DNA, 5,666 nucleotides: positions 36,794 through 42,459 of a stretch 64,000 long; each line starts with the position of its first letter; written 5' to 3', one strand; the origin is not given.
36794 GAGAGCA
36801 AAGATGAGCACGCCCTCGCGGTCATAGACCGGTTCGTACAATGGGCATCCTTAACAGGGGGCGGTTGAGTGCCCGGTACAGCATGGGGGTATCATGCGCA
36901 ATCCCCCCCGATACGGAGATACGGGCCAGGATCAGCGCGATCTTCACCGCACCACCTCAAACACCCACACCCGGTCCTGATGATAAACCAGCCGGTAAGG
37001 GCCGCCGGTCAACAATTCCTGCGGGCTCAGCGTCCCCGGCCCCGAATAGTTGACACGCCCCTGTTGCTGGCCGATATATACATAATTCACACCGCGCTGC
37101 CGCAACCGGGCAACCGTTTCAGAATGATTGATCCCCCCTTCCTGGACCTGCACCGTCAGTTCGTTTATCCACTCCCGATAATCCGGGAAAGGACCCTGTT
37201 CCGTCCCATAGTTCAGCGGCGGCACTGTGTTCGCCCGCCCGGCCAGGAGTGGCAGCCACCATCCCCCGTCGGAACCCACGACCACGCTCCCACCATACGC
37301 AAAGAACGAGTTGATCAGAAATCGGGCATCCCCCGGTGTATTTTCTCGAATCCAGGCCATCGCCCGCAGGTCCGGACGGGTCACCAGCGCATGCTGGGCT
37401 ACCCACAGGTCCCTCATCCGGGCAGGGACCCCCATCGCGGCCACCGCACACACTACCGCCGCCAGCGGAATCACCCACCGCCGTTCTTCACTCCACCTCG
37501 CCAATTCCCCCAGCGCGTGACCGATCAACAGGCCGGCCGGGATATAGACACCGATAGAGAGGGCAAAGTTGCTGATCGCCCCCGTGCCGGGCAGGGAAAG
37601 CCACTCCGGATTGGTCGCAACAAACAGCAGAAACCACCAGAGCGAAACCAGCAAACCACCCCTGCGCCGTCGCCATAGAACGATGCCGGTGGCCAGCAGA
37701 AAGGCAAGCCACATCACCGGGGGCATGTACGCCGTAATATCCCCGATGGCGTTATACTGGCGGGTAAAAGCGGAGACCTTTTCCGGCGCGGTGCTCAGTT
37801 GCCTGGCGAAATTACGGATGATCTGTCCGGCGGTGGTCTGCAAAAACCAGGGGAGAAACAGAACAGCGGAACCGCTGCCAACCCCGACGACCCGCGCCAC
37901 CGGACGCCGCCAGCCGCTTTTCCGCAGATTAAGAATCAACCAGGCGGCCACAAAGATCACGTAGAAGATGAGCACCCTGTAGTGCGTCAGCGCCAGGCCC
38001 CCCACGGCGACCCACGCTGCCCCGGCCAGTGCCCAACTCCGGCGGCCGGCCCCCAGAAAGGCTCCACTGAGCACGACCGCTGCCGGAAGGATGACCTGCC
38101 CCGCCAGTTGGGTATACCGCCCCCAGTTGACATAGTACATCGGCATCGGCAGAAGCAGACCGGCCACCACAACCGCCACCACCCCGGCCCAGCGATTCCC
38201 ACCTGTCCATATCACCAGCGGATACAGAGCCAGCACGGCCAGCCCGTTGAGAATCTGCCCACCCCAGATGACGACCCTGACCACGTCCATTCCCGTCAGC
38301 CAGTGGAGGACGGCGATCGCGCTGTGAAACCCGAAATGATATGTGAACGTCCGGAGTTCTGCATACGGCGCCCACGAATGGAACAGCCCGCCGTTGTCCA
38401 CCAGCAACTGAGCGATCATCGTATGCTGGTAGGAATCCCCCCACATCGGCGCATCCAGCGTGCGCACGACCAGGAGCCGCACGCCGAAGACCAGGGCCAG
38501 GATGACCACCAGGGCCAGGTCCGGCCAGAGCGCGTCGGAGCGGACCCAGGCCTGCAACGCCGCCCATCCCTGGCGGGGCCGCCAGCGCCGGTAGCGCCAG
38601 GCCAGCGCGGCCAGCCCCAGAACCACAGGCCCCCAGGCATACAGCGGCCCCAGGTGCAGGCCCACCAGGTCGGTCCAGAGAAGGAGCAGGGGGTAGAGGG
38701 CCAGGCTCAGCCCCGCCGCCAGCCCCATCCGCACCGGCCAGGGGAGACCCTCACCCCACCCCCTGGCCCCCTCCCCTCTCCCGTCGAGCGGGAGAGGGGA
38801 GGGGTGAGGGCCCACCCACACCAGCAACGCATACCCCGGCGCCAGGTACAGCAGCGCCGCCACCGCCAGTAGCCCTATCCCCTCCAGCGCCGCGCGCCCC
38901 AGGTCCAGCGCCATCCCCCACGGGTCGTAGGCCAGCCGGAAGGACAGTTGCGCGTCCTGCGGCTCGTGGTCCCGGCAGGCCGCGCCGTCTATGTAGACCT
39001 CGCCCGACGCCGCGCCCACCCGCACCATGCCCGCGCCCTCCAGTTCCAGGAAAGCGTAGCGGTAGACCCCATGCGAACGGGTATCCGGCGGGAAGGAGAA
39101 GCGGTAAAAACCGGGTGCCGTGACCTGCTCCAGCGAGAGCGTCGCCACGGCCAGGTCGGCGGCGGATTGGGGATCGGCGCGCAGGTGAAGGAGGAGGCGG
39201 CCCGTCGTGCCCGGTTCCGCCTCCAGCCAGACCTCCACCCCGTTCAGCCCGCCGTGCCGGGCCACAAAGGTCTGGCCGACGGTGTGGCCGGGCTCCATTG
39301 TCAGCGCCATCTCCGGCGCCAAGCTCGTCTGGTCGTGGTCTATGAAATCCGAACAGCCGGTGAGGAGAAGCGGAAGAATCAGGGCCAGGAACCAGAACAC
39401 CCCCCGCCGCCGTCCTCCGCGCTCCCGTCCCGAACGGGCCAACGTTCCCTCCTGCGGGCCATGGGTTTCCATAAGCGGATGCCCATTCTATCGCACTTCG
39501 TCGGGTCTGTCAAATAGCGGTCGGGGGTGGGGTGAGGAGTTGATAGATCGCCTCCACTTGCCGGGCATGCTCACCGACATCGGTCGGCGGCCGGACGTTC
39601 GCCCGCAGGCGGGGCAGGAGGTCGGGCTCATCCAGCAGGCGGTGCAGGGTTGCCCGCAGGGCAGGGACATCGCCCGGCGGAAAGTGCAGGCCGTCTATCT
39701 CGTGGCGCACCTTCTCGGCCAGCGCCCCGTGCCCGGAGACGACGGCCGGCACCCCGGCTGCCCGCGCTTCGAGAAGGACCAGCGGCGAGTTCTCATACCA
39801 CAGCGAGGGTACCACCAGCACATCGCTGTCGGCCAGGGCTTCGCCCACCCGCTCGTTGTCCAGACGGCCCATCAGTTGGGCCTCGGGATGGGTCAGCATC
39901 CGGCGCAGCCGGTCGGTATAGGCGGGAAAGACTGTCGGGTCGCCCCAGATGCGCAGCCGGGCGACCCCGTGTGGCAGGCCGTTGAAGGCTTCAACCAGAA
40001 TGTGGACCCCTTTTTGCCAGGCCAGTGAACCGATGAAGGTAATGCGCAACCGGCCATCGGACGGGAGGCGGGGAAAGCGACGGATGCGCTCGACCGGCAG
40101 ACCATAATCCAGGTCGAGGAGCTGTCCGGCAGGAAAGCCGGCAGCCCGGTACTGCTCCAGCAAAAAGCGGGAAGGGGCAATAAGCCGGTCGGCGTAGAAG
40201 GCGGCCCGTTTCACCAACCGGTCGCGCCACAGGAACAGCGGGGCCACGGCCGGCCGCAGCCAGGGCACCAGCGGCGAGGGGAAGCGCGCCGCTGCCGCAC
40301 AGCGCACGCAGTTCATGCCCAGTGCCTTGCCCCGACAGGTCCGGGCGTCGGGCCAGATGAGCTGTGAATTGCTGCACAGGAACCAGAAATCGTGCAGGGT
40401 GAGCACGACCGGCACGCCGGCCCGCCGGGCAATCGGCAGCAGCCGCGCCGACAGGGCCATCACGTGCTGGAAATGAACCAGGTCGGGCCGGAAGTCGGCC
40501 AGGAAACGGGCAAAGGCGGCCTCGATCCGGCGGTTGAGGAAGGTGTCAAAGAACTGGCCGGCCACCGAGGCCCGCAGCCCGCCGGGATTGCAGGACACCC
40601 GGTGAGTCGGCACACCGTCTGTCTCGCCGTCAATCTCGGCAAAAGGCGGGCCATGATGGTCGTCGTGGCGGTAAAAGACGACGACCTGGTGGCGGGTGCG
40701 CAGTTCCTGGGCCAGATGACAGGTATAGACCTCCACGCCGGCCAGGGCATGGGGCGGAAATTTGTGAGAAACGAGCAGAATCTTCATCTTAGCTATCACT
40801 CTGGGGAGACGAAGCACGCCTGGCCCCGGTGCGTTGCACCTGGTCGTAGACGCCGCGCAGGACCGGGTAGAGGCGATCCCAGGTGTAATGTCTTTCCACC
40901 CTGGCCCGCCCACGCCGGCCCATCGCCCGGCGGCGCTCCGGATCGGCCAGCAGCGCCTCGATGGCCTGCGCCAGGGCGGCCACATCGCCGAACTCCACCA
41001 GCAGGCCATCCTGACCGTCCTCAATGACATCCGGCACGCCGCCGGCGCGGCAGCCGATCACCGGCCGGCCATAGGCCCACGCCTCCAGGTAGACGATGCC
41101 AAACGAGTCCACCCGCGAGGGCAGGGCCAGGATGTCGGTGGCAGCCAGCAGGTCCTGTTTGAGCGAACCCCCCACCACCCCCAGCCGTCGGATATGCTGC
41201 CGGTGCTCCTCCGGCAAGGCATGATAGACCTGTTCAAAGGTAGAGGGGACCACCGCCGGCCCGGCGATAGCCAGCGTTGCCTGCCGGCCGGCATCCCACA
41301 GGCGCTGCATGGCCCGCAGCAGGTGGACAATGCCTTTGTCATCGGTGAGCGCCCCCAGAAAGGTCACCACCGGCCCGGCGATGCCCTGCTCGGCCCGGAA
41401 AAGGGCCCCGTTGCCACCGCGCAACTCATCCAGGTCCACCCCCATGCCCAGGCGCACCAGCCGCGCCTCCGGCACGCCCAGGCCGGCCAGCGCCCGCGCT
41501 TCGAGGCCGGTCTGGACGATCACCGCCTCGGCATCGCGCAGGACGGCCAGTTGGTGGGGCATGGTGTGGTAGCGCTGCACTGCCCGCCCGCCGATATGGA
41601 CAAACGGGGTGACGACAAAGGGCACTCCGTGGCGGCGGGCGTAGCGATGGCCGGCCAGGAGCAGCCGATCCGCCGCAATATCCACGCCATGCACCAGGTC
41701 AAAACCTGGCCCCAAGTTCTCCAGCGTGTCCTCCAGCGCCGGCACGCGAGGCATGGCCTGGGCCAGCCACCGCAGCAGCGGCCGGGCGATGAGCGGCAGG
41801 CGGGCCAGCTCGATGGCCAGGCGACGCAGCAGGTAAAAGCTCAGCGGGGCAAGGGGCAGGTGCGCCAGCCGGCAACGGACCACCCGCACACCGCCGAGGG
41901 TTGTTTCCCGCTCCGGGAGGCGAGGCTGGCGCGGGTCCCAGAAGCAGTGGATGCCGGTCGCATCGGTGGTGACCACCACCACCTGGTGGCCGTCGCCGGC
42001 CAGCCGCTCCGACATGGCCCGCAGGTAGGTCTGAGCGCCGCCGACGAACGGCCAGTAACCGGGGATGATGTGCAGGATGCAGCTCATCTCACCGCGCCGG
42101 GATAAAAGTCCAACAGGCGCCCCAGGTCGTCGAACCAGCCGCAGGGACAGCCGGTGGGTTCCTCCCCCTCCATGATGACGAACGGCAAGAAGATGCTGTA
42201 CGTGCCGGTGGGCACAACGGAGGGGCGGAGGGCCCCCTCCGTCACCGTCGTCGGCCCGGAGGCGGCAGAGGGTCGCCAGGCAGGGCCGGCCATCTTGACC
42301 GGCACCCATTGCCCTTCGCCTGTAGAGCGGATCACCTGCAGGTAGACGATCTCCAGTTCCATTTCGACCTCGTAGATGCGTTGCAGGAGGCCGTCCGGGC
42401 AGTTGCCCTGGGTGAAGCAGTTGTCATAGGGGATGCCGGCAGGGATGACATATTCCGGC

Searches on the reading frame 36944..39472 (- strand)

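Call 18: search_protein_families(library=pfam, proteins=[window:36944-39472:-], max_evalue=0.001)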
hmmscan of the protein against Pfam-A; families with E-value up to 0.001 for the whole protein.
window:36944-39472:- (842 aa): 2 families
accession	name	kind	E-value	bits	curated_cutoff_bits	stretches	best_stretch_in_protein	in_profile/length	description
PF20176.3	DUF6541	-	1.1e-11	44.2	29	1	242-680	16-484/646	Family of unknown function (DUF6541)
PF07760.16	DUF1616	-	0.00036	20.2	31.6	1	205-298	28-119/307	Protein of unknown function (DUF1616)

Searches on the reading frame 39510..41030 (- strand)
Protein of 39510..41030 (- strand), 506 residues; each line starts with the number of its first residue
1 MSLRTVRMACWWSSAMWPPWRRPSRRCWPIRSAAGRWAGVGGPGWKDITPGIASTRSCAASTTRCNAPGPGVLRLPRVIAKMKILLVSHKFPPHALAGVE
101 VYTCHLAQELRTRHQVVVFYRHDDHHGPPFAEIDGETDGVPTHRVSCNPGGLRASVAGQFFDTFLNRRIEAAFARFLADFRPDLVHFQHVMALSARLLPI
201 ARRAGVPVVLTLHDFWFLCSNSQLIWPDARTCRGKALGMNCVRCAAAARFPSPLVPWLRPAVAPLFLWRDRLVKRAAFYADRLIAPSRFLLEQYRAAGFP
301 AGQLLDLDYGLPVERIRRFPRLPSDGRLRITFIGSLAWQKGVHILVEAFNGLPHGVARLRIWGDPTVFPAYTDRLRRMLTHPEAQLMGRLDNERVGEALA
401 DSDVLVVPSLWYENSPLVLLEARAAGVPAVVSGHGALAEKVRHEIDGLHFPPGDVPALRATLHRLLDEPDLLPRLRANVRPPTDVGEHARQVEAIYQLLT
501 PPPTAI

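Call 18: search_protein_families(library=pfam, proteins=[window:39510-41030:-], max_evalue=0.001)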
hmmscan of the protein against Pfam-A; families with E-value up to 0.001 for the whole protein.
window:39510-41030:- (506 aa): 6 families
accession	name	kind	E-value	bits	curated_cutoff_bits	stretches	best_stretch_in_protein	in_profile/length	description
PF00534.26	Glycos_transf_1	-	2.9e-24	85.9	26.4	1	321-479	9-169/172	Glycosyl transferases group 1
PF13692.12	Glyco_trans_1_4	-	1.1e-23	84.5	27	1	329-467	3-141/142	Glycosyl transferases group 1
PF13579.12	Glyco_trans_4_4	-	3.9e-22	79.7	29.7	1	98-304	2-152/158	Glycosyl transferase 4-like domain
PF13439.12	Glyco_transf_4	-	2.6e-17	63.8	28.5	1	98-302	3-157/170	Glycosyltransferase Family 4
PF20706.3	GT4-conflict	-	7e-08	32.3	26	1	294-447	161-326/385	Family 4 Glycosyltransferase in conflict systems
PF13477.12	Glyco_trans_4_2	-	0.00015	22.4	23.4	0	100-215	10-111/139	Glycosyl transferase 4-like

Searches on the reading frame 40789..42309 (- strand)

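Call 18: search_protein_families(library=pfam, proteins=[window:40789-42309:-], max_evalue=0.001)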
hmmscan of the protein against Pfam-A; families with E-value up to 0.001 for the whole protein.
window:40789-42309:- (506 aa): 6 families
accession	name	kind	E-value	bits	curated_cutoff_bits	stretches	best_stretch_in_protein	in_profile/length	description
PF00534.26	Glycos_transf_1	-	5.1e-30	104.7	26.4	1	313-469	16-171/172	Glycosyl transferases group 1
PF13692.12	Glyco_trans_1_4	-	6.5e-29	101.5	27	1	313-456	2-142/142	Glycosyl transferases group 1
PF13439.12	Glyco_transf_4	-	2.2e-14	54.3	28.5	1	89-294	1-169/170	Glycosyltransferase Family 4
PF13579.12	Glyco_trans_4_4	-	4.2e-14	53.6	29.7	1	90-288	1-156/158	Glycosyl transferase 4-like domain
PF13524.12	Glyco_trans_1_2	-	1e-11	45.4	25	1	342-479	13-137/144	Glycosyl transferase-like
PF20706.3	GT4-conflict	-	3.4e-11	43.2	26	1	279-479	169-380/385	Family 4 Glycosyltransferase in conflict systems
